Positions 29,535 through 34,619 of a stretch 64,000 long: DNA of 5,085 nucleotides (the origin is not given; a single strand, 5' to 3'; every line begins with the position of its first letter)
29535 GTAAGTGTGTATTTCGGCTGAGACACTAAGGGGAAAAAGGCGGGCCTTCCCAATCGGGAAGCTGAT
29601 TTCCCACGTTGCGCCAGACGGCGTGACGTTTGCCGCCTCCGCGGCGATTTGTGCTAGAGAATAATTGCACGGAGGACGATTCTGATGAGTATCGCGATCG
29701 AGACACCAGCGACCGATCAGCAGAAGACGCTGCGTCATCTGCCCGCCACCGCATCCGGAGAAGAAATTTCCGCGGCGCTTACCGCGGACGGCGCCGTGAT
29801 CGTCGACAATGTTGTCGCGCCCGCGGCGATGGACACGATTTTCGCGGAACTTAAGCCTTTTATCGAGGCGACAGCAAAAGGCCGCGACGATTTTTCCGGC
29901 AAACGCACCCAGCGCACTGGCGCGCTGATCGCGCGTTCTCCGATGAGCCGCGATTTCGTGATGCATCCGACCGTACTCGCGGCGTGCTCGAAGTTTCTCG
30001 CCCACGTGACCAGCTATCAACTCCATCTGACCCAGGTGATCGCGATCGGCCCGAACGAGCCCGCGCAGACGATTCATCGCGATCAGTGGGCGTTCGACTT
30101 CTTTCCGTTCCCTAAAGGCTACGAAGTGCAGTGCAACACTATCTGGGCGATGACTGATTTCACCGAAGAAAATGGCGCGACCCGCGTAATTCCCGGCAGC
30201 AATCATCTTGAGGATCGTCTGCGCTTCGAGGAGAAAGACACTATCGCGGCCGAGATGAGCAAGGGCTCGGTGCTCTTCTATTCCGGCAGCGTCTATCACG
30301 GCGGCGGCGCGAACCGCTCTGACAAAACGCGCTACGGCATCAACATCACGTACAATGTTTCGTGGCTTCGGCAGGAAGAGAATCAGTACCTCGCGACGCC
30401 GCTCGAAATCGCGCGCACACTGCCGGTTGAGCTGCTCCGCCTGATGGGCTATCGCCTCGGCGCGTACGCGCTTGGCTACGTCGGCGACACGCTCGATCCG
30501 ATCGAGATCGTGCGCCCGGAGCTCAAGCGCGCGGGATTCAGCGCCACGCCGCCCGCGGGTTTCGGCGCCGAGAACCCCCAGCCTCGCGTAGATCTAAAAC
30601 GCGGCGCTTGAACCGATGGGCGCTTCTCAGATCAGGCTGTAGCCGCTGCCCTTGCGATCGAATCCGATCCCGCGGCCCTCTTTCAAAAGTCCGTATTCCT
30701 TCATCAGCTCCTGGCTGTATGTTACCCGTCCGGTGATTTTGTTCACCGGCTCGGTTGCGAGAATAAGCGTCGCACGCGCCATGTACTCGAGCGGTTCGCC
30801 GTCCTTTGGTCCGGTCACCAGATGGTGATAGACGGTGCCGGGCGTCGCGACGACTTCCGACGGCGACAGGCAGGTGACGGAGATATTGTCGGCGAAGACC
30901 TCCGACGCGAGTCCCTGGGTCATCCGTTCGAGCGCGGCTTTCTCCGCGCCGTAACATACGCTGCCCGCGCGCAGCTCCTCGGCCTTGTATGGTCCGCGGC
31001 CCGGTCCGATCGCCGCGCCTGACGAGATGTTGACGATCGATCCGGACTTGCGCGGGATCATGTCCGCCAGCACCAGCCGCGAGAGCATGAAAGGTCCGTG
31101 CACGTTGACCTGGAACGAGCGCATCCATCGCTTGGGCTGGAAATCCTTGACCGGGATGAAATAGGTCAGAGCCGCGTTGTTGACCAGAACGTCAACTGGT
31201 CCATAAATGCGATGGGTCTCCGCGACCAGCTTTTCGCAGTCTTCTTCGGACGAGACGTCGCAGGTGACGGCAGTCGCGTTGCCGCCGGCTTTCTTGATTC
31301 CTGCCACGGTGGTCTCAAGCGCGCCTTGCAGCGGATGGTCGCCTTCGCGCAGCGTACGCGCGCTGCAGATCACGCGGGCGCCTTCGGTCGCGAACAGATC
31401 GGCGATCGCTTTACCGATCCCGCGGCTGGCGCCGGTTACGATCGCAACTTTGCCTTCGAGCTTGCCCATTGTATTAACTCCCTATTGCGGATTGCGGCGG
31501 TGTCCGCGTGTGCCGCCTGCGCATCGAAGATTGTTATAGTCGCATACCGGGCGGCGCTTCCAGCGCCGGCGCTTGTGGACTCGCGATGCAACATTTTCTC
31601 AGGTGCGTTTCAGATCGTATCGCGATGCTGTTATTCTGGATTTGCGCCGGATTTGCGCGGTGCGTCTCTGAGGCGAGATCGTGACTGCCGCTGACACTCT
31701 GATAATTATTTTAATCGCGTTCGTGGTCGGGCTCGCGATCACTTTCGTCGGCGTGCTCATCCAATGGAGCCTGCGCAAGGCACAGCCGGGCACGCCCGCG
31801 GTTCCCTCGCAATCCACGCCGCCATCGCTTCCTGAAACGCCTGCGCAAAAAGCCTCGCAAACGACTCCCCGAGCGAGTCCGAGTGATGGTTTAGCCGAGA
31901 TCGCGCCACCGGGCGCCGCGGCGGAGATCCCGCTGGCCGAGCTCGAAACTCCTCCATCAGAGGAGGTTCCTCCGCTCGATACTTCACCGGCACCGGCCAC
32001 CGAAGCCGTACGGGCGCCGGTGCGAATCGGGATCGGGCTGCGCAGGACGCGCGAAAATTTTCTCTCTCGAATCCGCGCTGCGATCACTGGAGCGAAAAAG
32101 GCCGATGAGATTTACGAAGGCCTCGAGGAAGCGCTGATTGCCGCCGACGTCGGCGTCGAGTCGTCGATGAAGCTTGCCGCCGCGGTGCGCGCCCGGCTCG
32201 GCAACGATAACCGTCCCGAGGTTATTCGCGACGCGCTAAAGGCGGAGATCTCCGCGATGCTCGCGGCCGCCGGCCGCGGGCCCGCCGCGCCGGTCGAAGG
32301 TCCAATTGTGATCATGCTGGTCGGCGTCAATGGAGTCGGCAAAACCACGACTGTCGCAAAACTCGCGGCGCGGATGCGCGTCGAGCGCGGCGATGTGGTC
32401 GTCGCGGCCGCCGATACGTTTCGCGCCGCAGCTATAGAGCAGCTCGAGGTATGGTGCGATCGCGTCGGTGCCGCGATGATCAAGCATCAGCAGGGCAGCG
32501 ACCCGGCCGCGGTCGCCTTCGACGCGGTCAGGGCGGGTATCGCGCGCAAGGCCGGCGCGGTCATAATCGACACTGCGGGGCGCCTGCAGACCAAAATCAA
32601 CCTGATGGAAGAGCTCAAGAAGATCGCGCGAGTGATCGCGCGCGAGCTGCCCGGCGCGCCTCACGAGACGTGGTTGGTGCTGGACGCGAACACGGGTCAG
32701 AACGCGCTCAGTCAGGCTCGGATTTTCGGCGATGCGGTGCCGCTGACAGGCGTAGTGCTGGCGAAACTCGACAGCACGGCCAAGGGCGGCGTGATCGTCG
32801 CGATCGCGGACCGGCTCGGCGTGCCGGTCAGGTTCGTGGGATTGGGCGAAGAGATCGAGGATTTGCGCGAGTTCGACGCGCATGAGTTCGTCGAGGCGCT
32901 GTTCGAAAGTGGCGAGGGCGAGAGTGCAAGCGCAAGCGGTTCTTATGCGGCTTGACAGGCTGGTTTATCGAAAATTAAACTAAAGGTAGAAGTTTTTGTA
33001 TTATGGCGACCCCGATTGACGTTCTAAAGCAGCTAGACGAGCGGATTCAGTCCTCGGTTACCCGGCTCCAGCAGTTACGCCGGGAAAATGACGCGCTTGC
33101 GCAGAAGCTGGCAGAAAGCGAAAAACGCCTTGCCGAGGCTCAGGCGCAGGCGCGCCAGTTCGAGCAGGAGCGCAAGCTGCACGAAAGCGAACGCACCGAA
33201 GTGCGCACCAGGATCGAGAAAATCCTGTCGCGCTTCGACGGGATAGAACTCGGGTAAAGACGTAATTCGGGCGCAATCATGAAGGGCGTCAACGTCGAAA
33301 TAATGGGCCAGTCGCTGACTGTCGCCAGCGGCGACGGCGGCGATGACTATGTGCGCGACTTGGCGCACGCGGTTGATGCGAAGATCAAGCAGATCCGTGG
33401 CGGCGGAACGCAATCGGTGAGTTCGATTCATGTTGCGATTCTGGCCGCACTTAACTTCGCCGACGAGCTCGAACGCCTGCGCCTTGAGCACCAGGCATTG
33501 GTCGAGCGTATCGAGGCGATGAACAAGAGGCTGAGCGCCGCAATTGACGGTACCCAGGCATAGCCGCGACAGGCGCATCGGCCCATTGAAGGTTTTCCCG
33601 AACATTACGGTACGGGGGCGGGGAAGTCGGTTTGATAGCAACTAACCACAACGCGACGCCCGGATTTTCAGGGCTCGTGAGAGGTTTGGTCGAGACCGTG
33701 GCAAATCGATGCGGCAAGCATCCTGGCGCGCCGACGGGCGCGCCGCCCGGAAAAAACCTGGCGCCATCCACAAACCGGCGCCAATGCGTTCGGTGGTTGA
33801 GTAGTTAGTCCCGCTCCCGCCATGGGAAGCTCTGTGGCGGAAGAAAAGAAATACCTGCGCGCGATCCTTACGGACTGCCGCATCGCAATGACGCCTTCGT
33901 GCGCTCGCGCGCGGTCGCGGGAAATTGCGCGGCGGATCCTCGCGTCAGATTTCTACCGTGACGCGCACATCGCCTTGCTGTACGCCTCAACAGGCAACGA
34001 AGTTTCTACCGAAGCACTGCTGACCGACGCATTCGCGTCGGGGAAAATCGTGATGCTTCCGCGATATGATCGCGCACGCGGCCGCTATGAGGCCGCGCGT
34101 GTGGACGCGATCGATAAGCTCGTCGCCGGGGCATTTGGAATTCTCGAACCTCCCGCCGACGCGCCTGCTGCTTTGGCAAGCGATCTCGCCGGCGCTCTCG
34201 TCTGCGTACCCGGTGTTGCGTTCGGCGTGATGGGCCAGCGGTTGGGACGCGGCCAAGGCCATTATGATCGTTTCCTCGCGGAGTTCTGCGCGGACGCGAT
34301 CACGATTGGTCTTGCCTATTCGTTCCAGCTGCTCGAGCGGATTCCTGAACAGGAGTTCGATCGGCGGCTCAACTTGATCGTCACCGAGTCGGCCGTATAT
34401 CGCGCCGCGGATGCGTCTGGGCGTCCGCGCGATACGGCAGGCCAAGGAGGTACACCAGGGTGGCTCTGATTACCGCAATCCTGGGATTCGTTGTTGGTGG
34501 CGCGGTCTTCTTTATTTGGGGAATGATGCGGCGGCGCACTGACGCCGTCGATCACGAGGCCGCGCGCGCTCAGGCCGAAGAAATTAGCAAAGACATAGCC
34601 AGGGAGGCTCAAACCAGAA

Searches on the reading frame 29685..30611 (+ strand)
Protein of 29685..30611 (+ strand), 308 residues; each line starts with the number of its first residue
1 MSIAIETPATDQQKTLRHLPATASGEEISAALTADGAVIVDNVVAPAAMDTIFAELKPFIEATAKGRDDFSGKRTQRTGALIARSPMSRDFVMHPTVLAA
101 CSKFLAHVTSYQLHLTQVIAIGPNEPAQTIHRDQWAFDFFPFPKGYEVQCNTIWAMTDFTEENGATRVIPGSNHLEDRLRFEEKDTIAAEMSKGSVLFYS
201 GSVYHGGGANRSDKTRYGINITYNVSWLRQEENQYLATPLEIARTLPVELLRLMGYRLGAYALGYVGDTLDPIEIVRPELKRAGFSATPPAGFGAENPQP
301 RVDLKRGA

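Call 48: search_protein_families(library=pfam, proteins=[window:29685-30611:+], max_evalue=0.0001)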
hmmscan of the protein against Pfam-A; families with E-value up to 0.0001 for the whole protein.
window:29685-30611:+ (308 aa): 1 family
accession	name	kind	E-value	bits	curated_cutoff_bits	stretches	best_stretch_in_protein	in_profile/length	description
PF05721.19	PhyH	-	1.7e-29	104.1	22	1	34-216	3-211/213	Phytanoyl-CoA dioxygenase (PhyH)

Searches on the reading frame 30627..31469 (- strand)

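Call 48: search_protein_families(library=pfam, proteins=[window:30627-31469:-], max_evalue=0.0001)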
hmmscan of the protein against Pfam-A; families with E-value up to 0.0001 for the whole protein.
window:30627-31469:- (280 aa): 4 families
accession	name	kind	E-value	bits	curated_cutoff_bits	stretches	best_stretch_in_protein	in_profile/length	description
PF00106.31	adh_short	-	8e-46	156.4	26.6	1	7-209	1-184/195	short chain dehydrogenase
PF13561.12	adh_short_C2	-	3.2e-32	112.4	27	1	13-206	1-176/236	Enoyl-(Acyl carrier protein) reductase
PF08659.16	KR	-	9e-12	45.7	22.6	1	10-154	4-140/180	KR domain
PF01370.27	Epimerase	-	1.3e-08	35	20.9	1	10-208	2-174/240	NAD dependent epimerase/dehydratase family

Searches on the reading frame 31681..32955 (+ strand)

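Call 48: search_protein_families(library=pfam, proteins=[window:31681-32955:+], max_evalue=0.0001)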
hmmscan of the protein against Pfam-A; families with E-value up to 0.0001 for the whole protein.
window:31681-32955:+ (424 aa): 5 families
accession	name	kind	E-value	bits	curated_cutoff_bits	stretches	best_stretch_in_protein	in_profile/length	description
PF00448.28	SRP54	-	1.8e-72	243.5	22.7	1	209-408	2-195/196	SRP54-type protein, GTPase domain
PF02881.24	SRP54_N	-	2.9e-08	34.3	22.4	1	129-189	3-74/75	SRP54-type protein, helical bundle domain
PF13604.12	AAA_30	-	5e-05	23.6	27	1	209-305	19-103/191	AAA domain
PF13401.12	AAA_22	-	7.1e-05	23.6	27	0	210-318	7-110/130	AAA domain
PF06414.18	Zeta_toxin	-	7.6e-05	22.7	22.3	0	206-250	14-57/199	Zeta toxin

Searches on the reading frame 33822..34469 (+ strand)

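Call 48: search_protein_families(library=pfam, proteins=[window:33822-34469:+], max_evalue=0.0001)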
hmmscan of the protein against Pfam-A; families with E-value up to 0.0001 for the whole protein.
window:33822-34469:+ (215 aa): 1 family
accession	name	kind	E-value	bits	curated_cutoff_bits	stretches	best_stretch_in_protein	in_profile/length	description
PF01812.26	5-FTHF_cyc-lig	-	8.3e-36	124.1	27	1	9-189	1-186/186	5-formyltetrahydrofolate cyclo-ligase family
